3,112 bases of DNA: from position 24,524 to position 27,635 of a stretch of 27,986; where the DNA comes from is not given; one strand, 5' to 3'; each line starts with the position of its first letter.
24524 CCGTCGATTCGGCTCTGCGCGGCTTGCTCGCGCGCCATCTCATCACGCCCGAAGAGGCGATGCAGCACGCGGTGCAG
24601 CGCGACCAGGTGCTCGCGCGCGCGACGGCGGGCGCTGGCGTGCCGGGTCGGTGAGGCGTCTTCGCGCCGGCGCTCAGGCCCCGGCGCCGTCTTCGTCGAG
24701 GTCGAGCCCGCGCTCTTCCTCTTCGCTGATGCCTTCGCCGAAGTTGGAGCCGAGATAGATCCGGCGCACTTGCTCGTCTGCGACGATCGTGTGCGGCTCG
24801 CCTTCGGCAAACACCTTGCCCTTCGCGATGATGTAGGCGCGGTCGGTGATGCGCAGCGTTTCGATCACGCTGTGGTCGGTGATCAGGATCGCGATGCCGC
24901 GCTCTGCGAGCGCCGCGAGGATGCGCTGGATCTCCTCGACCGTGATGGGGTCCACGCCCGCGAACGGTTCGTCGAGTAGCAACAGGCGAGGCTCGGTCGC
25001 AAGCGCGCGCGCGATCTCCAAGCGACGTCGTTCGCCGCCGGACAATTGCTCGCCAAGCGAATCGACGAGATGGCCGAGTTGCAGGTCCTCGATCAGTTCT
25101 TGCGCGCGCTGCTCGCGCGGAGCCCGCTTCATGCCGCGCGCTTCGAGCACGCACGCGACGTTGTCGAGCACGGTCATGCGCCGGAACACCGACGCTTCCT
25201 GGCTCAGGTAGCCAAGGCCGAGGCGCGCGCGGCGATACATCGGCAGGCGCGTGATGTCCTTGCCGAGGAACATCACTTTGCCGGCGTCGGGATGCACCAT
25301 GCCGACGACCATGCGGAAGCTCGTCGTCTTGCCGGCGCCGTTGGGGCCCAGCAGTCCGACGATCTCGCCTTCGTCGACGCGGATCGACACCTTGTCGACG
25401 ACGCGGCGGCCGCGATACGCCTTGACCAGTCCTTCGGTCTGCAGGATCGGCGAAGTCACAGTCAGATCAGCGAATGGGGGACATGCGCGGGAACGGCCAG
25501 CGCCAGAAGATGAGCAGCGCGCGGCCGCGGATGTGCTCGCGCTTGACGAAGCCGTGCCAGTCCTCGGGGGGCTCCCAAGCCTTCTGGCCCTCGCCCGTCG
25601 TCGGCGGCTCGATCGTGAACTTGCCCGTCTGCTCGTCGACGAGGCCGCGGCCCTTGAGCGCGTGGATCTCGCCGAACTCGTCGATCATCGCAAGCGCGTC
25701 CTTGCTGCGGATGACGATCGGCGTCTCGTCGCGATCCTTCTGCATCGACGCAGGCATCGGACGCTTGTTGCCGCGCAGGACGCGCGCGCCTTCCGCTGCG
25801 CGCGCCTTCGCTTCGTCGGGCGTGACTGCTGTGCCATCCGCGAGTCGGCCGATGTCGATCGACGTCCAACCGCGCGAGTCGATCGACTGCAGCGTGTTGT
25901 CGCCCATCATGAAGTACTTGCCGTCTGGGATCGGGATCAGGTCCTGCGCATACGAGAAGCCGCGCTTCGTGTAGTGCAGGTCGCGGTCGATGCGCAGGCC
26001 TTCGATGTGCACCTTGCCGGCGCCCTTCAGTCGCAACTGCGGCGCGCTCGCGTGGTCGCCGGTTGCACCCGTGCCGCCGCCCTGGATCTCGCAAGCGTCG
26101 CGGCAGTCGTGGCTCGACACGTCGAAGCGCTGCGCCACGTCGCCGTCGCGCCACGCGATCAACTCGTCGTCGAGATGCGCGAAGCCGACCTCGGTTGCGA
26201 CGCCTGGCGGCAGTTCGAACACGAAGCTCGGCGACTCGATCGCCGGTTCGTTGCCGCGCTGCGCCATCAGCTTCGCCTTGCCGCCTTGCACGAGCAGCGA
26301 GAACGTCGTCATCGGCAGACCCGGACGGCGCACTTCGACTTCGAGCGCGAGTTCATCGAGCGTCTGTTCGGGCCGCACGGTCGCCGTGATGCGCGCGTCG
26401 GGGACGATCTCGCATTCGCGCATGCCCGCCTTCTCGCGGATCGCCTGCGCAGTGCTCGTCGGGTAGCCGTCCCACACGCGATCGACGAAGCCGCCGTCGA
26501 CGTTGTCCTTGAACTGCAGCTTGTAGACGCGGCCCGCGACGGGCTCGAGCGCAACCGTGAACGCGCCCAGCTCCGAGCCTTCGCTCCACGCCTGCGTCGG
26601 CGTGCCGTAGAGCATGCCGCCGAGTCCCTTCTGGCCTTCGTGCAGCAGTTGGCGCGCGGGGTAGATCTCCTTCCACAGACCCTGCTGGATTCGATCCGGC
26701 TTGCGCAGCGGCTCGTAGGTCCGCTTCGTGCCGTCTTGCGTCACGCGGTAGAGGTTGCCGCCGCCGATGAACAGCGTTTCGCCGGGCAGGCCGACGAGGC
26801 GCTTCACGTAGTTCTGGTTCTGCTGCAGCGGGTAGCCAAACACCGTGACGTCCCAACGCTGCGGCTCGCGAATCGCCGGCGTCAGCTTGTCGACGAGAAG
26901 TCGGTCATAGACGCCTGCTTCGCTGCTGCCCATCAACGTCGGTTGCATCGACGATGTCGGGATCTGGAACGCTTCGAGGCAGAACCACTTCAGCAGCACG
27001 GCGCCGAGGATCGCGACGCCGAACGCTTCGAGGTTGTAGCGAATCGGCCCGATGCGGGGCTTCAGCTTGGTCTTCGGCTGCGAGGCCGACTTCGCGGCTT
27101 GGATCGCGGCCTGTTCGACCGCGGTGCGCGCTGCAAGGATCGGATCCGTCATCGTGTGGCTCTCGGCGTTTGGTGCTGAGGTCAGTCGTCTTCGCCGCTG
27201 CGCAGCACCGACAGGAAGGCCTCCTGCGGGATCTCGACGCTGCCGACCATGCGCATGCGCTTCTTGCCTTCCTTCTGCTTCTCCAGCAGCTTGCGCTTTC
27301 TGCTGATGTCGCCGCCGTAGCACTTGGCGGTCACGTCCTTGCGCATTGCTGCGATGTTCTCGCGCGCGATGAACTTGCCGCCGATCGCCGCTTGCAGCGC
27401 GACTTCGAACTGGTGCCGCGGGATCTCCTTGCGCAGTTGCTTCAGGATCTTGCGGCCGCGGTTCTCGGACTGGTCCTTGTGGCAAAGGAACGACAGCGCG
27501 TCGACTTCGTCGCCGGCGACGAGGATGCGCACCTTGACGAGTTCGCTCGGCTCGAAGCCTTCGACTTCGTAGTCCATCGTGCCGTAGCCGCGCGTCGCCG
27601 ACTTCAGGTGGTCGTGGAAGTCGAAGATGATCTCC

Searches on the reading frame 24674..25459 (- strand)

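Call 7: search_protein_families(library=pfam, proteins=[window:24674-25459:-], max_evalue=0.001)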
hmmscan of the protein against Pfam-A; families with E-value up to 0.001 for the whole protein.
window:24674-25459:- (261 aa): 3 families
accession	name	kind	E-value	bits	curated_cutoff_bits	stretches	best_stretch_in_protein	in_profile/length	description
PF00005.33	ABC_tran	-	4.7e-36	124.9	25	1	22-167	2-137/137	ABC transporter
PF13304.12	AAA_21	-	1.4e-06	29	27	1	138-197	237-299/304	AAA domain, putative AbiEii toxin, Type IV TA system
PF12399.14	BCA_ABC_TP_C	-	2.5e-06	27.4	25.5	1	215-239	1-25/27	Branched-chain amino acid ATP-binding cassette transporter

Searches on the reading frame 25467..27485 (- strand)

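Call 7: search_protein_families(library=pfam, proteins=[window:25467-27485:-], max_evalue=0.001)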
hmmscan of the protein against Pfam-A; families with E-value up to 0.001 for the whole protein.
window:25467-27485:- (672 aa): 1 family
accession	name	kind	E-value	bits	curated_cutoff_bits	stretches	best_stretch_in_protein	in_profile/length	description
PF10502.14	Peptidase_S26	-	9.9e-27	94.4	22.9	2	152-247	5-94/168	Signal peptidase, peptidase S26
